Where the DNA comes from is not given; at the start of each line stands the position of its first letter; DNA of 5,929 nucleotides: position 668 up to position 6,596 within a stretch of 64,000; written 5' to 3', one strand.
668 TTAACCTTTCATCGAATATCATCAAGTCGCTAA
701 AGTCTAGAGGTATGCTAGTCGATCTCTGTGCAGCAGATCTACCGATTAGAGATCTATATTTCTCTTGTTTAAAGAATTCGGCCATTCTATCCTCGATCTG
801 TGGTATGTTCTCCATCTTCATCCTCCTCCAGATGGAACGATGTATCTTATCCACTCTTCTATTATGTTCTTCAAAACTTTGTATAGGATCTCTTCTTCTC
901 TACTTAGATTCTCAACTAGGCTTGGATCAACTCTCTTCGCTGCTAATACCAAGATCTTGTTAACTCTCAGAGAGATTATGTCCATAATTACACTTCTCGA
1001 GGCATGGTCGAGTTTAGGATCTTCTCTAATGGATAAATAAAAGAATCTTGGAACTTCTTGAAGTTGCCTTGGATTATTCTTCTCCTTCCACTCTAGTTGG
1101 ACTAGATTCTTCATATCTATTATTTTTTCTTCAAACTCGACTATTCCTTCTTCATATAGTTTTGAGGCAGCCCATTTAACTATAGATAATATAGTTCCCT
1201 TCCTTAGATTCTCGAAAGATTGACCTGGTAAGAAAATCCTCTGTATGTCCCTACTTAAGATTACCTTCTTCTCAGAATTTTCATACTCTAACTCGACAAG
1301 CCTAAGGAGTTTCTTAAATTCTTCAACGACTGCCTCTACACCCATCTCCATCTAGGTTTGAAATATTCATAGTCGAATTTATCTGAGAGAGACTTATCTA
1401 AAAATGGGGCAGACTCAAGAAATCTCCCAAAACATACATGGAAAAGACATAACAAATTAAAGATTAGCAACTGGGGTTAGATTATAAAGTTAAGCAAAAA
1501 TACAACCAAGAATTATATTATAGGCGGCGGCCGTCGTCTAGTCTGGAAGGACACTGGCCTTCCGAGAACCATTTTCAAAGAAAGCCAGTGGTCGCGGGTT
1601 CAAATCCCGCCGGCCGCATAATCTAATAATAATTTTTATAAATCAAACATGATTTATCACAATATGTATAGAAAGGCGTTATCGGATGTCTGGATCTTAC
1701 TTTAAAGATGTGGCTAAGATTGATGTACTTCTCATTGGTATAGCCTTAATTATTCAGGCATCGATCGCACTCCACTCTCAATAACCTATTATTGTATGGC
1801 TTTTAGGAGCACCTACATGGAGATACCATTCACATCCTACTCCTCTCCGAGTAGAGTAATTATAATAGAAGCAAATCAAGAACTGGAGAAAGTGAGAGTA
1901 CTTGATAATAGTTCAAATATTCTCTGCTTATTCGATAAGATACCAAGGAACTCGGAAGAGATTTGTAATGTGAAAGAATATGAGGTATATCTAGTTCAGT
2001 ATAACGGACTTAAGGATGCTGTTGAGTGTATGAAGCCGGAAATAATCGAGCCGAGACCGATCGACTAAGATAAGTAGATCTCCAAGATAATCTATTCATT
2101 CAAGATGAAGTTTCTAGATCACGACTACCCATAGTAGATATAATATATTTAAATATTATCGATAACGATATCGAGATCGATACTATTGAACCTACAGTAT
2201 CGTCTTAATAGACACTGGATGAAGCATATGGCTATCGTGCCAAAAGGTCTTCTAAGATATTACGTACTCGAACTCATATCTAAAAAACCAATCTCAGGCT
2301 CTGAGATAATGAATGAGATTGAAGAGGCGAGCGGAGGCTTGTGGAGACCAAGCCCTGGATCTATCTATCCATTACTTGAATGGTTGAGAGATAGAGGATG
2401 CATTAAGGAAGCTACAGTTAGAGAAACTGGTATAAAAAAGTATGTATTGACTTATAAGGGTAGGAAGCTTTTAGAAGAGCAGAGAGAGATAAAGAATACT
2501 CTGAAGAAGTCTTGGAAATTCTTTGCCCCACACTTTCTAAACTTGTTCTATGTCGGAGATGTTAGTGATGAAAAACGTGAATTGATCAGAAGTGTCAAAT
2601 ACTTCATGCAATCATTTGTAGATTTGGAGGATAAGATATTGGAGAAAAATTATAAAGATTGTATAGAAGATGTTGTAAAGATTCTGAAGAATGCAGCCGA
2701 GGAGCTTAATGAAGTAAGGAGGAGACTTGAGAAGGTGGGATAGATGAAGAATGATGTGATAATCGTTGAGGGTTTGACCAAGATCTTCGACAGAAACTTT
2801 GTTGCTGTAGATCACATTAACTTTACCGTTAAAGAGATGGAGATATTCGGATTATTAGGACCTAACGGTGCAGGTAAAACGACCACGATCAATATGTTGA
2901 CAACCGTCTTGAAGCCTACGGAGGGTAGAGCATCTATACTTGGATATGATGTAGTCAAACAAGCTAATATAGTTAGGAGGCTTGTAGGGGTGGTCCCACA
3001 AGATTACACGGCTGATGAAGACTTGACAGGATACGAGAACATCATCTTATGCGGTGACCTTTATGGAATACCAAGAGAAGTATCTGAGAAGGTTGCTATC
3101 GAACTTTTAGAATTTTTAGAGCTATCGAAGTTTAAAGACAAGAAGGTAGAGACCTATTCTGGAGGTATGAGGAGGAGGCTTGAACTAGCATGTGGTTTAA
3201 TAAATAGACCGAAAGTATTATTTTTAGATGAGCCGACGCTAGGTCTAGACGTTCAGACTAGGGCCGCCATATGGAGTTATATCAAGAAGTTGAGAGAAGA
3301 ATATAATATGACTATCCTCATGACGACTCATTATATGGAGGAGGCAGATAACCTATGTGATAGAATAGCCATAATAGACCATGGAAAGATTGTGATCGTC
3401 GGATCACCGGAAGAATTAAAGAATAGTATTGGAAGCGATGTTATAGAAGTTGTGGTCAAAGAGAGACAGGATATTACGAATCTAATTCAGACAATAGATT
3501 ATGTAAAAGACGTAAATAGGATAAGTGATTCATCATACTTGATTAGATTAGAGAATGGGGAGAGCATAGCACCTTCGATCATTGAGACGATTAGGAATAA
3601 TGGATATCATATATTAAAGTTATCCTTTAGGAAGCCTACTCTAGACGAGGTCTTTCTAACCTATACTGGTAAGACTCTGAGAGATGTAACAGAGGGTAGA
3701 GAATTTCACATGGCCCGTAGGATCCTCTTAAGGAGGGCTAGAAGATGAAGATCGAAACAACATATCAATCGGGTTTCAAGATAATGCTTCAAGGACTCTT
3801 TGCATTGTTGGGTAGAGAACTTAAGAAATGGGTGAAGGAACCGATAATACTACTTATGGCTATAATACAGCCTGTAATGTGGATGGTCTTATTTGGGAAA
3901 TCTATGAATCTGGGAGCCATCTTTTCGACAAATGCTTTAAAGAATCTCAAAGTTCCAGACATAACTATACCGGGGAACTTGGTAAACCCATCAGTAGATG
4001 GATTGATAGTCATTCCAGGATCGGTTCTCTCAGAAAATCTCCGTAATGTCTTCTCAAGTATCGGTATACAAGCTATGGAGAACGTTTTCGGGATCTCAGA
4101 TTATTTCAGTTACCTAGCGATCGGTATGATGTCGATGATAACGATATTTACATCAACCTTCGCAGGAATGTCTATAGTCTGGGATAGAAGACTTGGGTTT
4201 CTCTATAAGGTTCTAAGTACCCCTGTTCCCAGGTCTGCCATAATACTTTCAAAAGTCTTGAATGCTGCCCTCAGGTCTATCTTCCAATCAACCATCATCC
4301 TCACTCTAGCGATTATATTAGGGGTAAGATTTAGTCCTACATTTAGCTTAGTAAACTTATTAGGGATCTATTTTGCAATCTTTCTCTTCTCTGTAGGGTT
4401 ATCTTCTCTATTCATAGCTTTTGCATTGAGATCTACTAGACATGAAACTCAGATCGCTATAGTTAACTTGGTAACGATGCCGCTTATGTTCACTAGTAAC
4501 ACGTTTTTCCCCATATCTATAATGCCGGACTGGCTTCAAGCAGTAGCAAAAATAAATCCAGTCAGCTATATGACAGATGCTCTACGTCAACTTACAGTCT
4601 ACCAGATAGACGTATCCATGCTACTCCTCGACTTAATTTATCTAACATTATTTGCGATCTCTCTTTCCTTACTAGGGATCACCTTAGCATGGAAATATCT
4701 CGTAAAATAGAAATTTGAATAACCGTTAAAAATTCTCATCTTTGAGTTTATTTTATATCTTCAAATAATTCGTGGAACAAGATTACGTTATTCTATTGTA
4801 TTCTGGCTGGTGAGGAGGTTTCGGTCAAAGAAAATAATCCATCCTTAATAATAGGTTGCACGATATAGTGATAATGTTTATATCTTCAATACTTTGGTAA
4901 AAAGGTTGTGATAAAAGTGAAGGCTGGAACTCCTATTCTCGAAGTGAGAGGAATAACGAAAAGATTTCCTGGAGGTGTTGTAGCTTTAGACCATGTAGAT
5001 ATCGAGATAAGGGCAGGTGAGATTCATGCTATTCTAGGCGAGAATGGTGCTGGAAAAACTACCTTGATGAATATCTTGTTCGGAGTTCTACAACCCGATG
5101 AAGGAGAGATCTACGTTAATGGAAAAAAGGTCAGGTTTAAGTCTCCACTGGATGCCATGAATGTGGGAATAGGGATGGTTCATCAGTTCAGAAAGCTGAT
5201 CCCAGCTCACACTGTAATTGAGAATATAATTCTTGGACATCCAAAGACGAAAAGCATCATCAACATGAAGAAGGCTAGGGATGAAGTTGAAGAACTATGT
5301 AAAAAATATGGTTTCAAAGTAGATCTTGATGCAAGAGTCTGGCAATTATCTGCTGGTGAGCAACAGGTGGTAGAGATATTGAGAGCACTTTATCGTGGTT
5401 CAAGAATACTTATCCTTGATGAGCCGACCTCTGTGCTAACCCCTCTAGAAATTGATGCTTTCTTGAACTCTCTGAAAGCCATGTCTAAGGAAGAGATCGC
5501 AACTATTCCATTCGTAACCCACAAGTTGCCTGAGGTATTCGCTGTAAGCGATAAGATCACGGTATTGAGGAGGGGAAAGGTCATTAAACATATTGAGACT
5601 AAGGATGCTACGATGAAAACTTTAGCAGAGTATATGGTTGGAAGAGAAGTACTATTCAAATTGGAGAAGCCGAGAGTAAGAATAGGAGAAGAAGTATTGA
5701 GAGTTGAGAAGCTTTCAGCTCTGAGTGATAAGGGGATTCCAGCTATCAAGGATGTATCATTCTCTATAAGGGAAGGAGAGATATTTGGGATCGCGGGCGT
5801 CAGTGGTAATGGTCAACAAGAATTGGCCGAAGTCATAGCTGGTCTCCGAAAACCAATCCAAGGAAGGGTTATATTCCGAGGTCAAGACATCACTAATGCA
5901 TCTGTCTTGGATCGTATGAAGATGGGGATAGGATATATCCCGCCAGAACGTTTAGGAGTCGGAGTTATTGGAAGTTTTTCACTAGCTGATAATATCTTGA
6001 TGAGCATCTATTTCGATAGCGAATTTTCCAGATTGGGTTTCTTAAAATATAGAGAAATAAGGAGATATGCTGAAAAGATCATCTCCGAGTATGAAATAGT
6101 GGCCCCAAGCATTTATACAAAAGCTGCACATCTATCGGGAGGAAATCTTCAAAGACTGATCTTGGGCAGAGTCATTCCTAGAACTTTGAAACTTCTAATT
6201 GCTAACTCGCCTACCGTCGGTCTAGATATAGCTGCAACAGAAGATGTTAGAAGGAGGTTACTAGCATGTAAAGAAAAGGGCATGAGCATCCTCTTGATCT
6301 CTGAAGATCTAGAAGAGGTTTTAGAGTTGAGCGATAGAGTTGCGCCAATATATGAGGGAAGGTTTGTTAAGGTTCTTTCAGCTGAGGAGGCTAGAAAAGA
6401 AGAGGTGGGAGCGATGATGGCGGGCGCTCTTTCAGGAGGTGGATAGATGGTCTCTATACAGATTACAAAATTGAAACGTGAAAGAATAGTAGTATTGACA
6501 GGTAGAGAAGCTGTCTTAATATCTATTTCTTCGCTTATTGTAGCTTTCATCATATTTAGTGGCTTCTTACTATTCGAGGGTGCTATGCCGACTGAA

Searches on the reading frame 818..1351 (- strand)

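Call 26: search_protein_families(library=pfam, proteins=[window:818-1351:-], max_evalue=0.001)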
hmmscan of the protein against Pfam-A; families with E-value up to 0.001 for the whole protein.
window:818-1351:- (177 aa): 1 family
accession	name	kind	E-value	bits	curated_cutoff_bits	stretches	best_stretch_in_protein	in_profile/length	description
PF05916.17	Sld5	-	1.6e-05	25.5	22.3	1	80-171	4-101/102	GINS complex protein helical bundle domain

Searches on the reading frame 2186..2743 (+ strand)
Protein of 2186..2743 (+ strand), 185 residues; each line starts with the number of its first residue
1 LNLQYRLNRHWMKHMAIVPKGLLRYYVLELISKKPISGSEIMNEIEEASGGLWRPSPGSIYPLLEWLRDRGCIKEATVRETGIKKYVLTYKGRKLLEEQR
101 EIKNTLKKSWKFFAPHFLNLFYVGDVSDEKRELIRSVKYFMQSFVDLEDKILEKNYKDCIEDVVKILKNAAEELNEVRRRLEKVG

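Call 26: search_protein_families(library=pfam, proteins=[window:2186-2743:+], max_evalue=0.001)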
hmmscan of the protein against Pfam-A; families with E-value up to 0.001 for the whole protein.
window:2186-2743:+ (185 aa): 2 families
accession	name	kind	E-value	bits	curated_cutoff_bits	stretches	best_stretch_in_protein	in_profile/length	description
PF03551.20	PadR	-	8.2e-16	58.2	27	1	27-98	1-75/75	Transcriptional regulator PadR-like family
PF14947.12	HTH_45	-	0.00063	20.1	25.5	0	64-105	40-75/77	Winged helix-turn-helix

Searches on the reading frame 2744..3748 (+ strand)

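Call 26: search_protein_families(library=pfam, proteins=[window:2744-3748:+], max_evalue=0.001)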
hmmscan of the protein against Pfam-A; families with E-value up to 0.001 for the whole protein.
window:2744-3748:+ (334 aa): 4 families
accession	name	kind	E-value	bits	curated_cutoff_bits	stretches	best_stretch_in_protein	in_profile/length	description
PF00005.33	ABC_tran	-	3.2e-32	112.4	25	1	23-165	2-136/137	ABC transporter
PF13732.12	DrrA1-3_C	-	4.6e-13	50.1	27.4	1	220-307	1-80/81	ATP-binding protein DrrA1-3-like, C-terminal domain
PF13304.12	AAA_21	-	1.1e-07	32.6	27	0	139-196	239-298/304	AAA domain, putative AbiEii toxin, Type IV TA system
PF13476.12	AAA_23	-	0.00094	20.3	27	0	24-56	14-43/201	AAA domain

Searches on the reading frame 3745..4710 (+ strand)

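Call 26: search_protein_families(library=pfam, proteins=[window:3745-4710:+], max_evalue=0.001)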
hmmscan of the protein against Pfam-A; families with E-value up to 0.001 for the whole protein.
window:3745-4710:+ (321 aa): 2 families
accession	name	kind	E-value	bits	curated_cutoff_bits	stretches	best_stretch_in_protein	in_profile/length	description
PF01061.29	ABC2_membrane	-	5.1e-31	108.3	26.9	1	18-282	3-208/211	ABC-2 type transporter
PF12698.13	ABC2_membrane_3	-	2.4e-16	60.2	31.6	1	118-311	158-345/347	ABC-2 family transporter protein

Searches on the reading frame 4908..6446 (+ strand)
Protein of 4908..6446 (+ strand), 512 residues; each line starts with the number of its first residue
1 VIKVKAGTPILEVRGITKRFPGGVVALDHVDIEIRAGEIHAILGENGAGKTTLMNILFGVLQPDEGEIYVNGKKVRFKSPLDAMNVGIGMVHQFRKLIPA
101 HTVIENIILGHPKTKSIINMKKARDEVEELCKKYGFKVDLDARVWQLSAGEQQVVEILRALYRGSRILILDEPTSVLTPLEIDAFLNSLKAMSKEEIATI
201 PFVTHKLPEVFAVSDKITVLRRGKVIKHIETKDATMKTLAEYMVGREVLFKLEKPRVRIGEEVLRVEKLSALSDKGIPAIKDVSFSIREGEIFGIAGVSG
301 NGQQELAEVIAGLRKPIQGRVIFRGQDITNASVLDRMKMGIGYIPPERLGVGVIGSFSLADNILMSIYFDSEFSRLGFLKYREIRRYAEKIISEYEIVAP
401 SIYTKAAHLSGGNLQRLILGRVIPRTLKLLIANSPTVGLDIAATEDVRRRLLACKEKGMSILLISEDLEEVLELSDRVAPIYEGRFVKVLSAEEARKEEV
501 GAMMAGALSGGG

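Call 26: search_protein_families(library=pfam, proteins=[window:4908-6446:+], max_evalue=0.001)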
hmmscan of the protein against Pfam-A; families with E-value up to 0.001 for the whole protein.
window:4908-6446:+ (512 aa): 5 families
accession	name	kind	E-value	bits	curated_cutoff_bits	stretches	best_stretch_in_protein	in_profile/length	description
PF00005.33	ABC_tran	-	6.9e-52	176.1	25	2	27-175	1-137/137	ABC transporter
PF13304.12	AAA_21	-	5.4e-07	30.4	27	0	39-72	1-40/304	AAA domain, putative AbiEii toxin, Type IV TA system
PF09818.15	ABC_ATPase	-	9.2e-05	22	23.2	0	148-217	159-228/283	P-loop domain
PF13476.12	AAA_23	-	0.00014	23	27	1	29-232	12-166/201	AAA domain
PF13555.12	AAA_29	-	0.00068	19.8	27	0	28-65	13-50/61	P-loop containing region of AAA domain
